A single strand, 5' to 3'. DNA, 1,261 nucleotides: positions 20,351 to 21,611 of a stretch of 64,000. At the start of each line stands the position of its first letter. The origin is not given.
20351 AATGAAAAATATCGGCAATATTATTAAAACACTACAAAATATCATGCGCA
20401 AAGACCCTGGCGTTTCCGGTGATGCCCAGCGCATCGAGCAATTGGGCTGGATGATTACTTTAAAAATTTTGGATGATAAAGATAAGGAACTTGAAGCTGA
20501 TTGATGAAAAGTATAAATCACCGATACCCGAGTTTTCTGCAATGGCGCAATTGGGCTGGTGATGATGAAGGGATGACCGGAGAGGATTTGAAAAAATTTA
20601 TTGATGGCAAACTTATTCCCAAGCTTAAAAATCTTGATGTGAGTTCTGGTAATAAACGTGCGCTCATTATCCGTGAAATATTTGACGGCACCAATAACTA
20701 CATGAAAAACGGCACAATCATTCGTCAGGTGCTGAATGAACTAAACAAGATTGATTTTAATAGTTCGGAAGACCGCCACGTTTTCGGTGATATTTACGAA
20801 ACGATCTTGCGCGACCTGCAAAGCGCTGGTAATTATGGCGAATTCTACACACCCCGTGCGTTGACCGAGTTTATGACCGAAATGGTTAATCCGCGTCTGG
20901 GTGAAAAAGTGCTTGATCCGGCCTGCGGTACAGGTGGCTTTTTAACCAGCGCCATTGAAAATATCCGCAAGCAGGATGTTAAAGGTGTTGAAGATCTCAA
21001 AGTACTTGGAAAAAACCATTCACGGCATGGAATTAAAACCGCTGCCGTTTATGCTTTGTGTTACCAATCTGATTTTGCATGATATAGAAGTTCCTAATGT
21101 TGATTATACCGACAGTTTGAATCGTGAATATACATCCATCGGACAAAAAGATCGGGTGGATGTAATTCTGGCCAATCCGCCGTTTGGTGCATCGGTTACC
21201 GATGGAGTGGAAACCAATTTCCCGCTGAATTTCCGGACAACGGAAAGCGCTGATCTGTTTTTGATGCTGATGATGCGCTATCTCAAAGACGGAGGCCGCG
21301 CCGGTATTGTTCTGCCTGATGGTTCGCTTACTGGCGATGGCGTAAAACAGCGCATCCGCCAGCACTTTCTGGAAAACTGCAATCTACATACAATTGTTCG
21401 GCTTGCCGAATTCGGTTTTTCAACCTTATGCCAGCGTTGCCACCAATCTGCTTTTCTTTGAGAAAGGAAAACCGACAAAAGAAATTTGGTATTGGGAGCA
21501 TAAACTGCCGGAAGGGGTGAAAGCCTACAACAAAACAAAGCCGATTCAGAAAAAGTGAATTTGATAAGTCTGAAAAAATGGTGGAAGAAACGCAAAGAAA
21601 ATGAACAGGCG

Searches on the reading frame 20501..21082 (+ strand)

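Call 82: search_protein_families(library=pfam, proteins=[window:20501-21082:+], max_evalue=0.00001)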
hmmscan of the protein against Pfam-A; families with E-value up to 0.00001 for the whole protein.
window:20501-21082:+ (193 aa): 1 family
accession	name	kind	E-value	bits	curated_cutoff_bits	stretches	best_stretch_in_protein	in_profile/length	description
PF02384.22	N6_Mtase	-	8.6e-21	75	20.4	1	91-177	2-89/311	N-6 DNA Methylase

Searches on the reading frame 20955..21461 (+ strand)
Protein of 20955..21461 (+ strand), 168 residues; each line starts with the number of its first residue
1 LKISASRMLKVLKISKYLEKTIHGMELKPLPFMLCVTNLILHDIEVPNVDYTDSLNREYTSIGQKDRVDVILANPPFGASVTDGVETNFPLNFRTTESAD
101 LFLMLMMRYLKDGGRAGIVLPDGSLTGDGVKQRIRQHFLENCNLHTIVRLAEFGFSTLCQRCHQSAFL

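Call 82: search_protein_families(library=pfam, proteins=[window:20955-21461:+], max_evalue=0.00001)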
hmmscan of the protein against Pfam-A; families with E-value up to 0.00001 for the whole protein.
window:20955-21461:+ (168 aa): 2 families
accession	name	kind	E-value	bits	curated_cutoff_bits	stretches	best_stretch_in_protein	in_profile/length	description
PF02384.22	N6_Mtase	-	4.8e-30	105.4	20.4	1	14-155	72-218/311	N-6 DNA Methylase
PF07669.17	Eco57I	-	1.2e-07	32.4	25.3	1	50-150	69-165/171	Eco57I restriction-modification methylase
